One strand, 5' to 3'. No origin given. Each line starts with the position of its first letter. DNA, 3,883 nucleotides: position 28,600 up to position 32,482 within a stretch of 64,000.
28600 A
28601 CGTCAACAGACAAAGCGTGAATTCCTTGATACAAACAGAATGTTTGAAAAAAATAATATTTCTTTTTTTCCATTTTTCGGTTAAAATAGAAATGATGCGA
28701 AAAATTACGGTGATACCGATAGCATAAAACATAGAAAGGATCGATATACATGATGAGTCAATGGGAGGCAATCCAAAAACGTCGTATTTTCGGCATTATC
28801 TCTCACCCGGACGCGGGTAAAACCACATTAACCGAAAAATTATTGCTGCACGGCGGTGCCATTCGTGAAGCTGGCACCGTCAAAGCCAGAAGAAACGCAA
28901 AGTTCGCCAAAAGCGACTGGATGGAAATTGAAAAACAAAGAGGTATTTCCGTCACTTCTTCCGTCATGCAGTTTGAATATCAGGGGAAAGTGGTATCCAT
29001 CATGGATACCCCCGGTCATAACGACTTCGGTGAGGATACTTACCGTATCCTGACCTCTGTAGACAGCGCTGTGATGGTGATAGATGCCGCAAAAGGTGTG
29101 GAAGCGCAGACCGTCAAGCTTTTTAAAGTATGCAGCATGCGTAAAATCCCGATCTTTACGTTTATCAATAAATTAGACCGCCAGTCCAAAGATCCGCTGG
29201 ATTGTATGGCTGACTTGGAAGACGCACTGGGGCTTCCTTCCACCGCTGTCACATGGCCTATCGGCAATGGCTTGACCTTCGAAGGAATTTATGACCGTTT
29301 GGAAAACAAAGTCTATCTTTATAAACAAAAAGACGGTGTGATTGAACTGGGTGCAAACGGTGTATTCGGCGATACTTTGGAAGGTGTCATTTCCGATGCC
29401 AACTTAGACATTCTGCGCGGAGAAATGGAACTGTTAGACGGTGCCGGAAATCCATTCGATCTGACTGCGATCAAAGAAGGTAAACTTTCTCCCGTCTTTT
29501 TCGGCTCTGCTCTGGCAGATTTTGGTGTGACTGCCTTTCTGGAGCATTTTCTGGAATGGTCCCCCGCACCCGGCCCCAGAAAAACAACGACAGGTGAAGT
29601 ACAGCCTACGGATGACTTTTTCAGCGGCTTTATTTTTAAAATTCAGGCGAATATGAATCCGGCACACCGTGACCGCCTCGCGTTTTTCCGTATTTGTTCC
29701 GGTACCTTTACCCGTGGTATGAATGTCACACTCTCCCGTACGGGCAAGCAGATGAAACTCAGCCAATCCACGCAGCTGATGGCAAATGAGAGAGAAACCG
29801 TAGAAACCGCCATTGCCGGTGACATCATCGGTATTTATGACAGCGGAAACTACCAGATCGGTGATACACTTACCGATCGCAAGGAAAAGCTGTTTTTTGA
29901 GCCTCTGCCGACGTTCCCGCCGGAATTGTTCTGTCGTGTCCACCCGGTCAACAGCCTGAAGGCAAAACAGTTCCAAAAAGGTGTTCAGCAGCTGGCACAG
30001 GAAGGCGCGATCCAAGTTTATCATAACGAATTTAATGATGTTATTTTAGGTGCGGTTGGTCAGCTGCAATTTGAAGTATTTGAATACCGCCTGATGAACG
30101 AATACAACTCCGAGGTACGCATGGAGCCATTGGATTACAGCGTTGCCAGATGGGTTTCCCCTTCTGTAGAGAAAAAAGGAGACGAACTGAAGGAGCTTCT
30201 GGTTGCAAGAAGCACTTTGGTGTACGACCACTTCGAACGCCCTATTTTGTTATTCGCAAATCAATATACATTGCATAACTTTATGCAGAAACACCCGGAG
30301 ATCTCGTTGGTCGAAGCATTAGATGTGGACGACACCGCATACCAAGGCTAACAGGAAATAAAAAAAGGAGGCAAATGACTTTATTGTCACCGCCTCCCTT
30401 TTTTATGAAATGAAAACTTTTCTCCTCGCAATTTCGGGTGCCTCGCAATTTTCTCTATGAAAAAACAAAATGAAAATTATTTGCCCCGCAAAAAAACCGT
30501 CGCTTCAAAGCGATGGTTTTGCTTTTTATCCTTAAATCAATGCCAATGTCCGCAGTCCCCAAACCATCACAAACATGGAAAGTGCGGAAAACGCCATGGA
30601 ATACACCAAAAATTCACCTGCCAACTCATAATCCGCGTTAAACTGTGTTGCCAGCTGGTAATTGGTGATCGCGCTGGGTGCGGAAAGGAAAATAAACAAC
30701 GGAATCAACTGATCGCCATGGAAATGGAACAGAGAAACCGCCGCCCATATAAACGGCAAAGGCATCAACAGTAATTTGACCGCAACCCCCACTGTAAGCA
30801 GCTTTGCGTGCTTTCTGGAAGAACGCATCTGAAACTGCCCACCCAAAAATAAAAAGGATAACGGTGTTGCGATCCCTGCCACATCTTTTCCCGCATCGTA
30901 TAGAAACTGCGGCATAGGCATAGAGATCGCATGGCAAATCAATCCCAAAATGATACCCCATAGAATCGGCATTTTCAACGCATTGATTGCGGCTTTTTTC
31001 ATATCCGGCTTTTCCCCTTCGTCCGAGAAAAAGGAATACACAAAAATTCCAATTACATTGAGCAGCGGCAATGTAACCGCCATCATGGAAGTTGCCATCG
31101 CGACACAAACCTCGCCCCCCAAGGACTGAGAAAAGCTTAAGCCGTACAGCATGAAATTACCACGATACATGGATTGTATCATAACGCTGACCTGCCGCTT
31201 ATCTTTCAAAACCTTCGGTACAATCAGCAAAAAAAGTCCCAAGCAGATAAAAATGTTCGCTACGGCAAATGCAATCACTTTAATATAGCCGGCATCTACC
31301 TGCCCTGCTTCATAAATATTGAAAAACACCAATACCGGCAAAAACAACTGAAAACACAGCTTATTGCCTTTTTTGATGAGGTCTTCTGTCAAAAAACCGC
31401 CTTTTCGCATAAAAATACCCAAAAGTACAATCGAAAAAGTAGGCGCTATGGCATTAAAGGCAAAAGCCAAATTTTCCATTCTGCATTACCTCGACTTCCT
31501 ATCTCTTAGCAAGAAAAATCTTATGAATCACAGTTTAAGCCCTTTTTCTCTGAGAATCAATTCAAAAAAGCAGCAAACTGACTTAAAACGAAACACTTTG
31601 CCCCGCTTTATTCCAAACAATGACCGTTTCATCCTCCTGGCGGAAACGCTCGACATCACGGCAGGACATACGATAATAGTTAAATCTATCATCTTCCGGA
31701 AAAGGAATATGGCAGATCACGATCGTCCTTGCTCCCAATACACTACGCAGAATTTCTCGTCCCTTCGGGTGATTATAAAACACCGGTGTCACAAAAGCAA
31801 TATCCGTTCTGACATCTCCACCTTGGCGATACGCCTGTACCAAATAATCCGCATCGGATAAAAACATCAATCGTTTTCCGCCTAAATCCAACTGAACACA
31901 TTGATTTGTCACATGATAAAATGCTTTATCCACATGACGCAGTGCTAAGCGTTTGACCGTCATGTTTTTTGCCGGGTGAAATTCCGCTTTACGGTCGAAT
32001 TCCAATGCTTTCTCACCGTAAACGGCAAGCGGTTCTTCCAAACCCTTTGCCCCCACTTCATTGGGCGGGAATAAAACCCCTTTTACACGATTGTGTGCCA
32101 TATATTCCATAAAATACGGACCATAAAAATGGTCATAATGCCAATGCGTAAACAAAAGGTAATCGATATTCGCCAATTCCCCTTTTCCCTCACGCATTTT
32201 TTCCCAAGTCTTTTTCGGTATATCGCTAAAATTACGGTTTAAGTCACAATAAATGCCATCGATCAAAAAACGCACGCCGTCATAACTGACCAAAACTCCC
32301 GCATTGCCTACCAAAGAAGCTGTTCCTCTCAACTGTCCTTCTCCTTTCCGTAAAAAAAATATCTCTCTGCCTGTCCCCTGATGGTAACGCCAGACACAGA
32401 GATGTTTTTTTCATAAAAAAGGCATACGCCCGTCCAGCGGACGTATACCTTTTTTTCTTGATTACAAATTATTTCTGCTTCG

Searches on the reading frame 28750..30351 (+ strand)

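Call 48: search_protein_families(library=pfam, proteins=[window:28750-30351:+], max_evalue=1e-8)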
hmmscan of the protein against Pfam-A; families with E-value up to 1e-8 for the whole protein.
window:28750-30351:+ (533 aa): 4 families
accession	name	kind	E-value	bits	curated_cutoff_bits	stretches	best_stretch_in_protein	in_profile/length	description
PF00009.33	GTP_EFTU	-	1.4e-48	165.4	26.5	1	10-271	2-186/188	Elongation factor Tu GTP binding domain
PF16658.11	RF3_C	-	4.3e-43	146.8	40.1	1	383-510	1-130/132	Class II release factor RF3, C-terminal domain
PF22042.2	EF-G_D2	-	5.4e-25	87.8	27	1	291-376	2-83/84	Elongation factor G domain 2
PF03144.31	GTP_EFTU_D2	-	9.2e-12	45.7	30.3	1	309-375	2-73/73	Elongation factor Tu domain 2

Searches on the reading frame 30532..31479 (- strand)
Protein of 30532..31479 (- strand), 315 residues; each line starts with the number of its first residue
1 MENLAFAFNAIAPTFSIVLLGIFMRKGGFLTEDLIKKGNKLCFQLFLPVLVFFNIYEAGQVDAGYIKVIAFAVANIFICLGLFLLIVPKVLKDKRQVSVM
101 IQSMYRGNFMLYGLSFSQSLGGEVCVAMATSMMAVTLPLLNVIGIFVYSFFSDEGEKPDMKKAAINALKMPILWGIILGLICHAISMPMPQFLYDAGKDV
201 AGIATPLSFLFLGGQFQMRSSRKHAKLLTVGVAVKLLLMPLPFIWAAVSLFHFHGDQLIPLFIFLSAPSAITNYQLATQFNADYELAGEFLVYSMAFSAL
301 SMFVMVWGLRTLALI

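Call 48: search_protein_families(library=pfam, proteins=[window:30532-31479:-], max_evalue=1e-8)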
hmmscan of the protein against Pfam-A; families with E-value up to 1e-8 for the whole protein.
window:30532-31479:- (315 aa): 1 family
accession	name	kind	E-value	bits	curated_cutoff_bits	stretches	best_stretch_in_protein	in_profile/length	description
PF03547.23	Mem_trans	-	4.5e-24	85.1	25.7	1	7-305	2-342/343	Membrane transport protein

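Call 59: search_protein_families(library=ncbifam, proteins=[window:30532-31479:-], max_evalue=1e-10)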
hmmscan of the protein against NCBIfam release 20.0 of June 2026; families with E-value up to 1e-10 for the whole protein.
window:30532-31479:- (315 aa): 1 family
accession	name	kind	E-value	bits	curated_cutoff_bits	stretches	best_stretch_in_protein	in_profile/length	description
TIGR00946.1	2a69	subfamily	3.9e-19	68.9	246.05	1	8-306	7-331/336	auxin efflux carrier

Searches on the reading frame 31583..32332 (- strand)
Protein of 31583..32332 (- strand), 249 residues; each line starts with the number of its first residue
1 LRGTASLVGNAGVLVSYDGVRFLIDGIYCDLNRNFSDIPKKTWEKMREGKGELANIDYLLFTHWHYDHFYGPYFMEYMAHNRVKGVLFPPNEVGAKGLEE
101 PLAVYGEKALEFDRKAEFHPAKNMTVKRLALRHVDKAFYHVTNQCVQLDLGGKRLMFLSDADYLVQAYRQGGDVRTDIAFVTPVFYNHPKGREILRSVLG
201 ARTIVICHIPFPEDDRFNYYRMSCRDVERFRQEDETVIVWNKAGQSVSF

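Call 48: search_protein_families(library=pfam, proteins=[window:31583-32332:-], max_evalue=1e-8)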
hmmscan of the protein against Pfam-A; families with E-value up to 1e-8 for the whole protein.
window:31583-32332:- (249 aa): 0 families

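Call 59: search_protein_families(library=ncbifam, proteins=[window:31583-32332:-], max_evalue=1e-10)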
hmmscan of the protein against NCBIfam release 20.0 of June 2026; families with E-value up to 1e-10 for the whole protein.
window:31583-32332:- (249 aa): 0 families

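Call 64: search_solved_structures(query=window:31583-32332:-, max_evalue=10)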
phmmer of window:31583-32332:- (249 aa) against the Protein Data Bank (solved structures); distinct sequences matched with E-value up to 10: 7.
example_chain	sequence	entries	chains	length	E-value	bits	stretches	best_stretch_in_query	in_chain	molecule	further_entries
5y8e_A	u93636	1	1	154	0.052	16.2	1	154-203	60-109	Sefir domain protein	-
8a90_A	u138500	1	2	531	0.092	15.4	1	54-163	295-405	Non-heme diiron monooxygenase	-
5y8f_A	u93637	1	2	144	0.096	15.3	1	154-202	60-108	Sefir domain protein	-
4wcm_A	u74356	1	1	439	0.17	14.5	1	26-129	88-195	Conserved hypothetical secreted protein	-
4wck_A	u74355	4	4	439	0.17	14.5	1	26-129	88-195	Conserved hypothetical secreted protein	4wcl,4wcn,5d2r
4qn9_A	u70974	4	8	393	0.36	13.4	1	7-69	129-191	N-acyl-phosphatidylethanolamine-hydrolyzing phospholipase D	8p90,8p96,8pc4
9qkx_A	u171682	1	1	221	1.7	11.2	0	150-175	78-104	Chains: A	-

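Call 65: search_protein_families(library=pfam, proteins=[window:31583-32332:-], max_evalue=1)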
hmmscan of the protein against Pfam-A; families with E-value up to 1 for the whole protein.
window:31583-32332:- (249 aa): 2 families
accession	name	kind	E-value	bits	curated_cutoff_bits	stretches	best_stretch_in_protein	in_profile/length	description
PF12706.13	Lactamase_B_2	-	5.9e-05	23.2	27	1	49-166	24-148/200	Beta-lactamase superfamily domain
PF00753.33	Lactamase_B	-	0.00017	22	22.7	1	36-71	33-59/196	Metallo-beta-lactamase superfamily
